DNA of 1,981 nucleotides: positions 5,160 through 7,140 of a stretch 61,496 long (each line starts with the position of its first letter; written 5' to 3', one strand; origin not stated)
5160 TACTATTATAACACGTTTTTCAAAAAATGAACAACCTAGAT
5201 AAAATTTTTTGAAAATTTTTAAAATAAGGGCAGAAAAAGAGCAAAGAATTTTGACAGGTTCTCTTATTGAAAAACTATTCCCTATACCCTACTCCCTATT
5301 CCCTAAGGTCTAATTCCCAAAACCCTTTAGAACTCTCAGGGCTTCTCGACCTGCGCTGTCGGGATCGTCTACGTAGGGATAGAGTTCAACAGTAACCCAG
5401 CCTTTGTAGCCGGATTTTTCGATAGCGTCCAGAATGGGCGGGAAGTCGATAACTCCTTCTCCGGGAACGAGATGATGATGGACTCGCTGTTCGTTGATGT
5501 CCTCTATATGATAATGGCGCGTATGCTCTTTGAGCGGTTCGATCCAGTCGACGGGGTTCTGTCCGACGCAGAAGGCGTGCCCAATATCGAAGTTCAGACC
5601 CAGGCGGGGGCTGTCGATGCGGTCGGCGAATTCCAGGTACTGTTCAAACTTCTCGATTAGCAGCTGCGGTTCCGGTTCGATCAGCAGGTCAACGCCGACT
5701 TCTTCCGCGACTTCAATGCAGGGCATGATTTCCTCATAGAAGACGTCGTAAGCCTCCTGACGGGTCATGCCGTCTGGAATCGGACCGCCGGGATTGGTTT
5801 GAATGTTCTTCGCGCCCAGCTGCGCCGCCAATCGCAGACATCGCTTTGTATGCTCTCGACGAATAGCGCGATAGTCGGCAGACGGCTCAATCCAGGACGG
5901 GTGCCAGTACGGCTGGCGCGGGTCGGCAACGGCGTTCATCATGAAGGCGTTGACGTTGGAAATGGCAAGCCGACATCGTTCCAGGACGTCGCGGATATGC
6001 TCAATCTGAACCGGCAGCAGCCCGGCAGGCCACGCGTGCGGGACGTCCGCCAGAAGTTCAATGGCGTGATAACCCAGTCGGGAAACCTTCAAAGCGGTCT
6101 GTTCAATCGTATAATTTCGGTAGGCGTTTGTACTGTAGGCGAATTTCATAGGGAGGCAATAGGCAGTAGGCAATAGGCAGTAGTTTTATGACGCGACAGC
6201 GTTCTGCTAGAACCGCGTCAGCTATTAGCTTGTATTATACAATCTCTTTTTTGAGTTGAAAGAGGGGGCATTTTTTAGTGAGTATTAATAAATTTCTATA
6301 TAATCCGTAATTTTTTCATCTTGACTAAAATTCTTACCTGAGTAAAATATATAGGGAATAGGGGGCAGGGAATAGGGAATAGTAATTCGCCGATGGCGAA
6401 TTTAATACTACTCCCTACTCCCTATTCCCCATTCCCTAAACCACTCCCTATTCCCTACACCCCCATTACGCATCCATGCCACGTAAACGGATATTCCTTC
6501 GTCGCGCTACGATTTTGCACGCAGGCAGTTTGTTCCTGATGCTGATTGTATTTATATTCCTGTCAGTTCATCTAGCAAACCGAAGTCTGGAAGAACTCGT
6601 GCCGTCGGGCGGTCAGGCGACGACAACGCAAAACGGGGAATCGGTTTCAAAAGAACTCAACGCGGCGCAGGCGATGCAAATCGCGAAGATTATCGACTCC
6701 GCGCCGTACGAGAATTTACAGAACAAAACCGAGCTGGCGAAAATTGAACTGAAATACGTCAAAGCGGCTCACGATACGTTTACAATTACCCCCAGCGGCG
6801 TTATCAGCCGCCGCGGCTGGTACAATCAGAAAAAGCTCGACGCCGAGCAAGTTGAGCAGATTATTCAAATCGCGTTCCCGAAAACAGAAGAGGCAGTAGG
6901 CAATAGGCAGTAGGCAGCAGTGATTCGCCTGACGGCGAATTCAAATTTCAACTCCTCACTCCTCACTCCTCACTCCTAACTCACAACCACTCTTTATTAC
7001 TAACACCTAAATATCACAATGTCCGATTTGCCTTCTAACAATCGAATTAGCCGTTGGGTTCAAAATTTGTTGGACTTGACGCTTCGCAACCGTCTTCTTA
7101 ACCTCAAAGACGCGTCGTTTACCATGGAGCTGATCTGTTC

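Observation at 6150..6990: At least seven families of tandem heptanucleotide arrays (STRR-like) share one architecture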

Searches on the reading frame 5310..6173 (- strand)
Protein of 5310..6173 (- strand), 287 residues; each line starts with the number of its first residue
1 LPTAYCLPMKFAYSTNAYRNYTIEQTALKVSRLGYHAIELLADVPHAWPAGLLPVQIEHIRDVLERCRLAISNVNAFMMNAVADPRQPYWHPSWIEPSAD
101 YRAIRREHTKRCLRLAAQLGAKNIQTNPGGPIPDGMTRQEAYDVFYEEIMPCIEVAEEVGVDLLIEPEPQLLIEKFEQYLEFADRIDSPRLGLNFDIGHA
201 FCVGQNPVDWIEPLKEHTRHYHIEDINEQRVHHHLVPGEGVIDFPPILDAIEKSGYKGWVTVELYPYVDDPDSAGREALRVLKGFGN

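Call 7: search_protein_families(library=ncbifam, proteins=[window:5310-6173:-])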
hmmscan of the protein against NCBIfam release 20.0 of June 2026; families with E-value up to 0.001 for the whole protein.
window:5310-6173:- (287 aa): 12 families
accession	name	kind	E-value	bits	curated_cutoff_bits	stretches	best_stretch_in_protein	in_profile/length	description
NF007360.0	PRK09856.1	equivalog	8.6e-22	77.9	305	1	9-281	1-266/276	fructoselysine 3-epimerase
NF041099.2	keto_glucon_epim_IolO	equivalog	2.7e-18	66.2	300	1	23-284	23-266/269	5-keto-L-gluconate epimerase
TIGR03234.1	OH-pyruv-isom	equivalog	5.9e-15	55.3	353.45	1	106-269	83-245/254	hydroxypyruvate isomerase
TIGR04379.1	myo_inos_iolE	equivalog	2.6e-12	46.9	290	1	155-264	141-266/290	myo-inosose-2 dehydratase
NF043033.1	OxoTetrIsom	equivalog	1.6e-11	44.4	325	1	105-268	83-241/251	2-oxo-tetronate isomerase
NF009689.0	PRK13210.1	subfamily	9e-11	41.5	200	1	104-266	92-258/286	L-ribulose-5-phosphate 3-epimerase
NF009688.0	PRK13209.1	subfamily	3.5e-10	39.3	317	1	105-265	97-255/286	L-ribulose-5-phosphate 3-epimerase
NF041277.1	coba_remo_CbiR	equivalog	1.8e-08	34.2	105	1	167-267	137-237/249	cobamide remodeling phosphodiesterase CbiR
NF007444.0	PRK09997.1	equivalog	5.2e-08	32.7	465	1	106-267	84-244/258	hydroxypyruvate isomerase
TIGR00542.1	hxl6Piso_put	equivalog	2.1e-07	30.6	272.15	1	107-265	94-250/279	L-ribulose-5-phosphate 3-epimerase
NF051856.1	PsicseEpim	equivalog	7.6e-06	25.9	300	1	139-276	123-255/287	D-psicose 3-epimerase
NF035939.1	TIM_EboE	equivalog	0.00025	19.9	250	1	55-214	55-232/379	metabolite traffic protein EboE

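Call 75: find_encoding_contigs(protein=window:5310-6149:-, flank=3000, max_places=8)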
Protein window:5310-6149:- (279 aa): 2 contigs read that carry it; 2 places shown.
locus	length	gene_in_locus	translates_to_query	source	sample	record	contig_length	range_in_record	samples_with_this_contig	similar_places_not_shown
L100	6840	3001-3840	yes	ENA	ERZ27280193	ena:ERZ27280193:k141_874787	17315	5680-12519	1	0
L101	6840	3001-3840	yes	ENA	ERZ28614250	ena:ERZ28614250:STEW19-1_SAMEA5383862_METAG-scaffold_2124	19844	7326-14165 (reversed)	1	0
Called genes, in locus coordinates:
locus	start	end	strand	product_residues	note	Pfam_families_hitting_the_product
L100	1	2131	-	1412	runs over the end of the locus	PF13195:DUF4011, PF13086:AAA_11 (weak), PF13245:AAA_19 (faint), PF13604:AAA_30 (faint), PF13086:AAA_11 (weak), PF13087:AAA_12, PF18741:MTES_1575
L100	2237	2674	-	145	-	-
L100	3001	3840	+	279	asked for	PF01261:AP_endonuc_2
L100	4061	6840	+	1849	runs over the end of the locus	PF03629:SASA, PF12951:PATR (weak)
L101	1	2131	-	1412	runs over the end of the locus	PF13195:DUF4011, PF13086:AAA_11 (weak), PF13245:AAA_19 (faint), PF13604:AAA_30 (faint), PF13086:AAA_11 (weak), PF13087:AAA_12, PF18741:MTES_1575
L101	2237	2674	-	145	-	-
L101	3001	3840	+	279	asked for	PF01261:AP_endonuc_2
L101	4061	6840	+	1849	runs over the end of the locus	PF03629:SASA, PF12951:PATR (weak)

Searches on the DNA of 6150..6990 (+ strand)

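Call 64: search_dna_similar(query=window:6150-6990:+, collection=plasmids, mode=distant, max_rows=8)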
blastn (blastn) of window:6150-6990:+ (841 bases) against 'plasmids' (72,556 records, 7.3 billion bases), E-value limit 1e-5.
No match.

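Call 65: search_dna_similar(query=window:6150-6990:+, collection=phages, mode=distant, max_rows=8)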
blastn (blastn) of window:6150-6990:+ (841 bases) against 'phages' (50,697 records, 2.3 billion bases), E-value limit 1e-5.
No match.
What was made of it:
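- Checked: There is no match to plasmid or phage collections (calls 64, 65).
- There is no plasmid or phage match (calls 64, 65).
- Tried and rejected: BLAST of 6150-6990 against the plasmid and phage collections found nothing (calls 64, 65).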
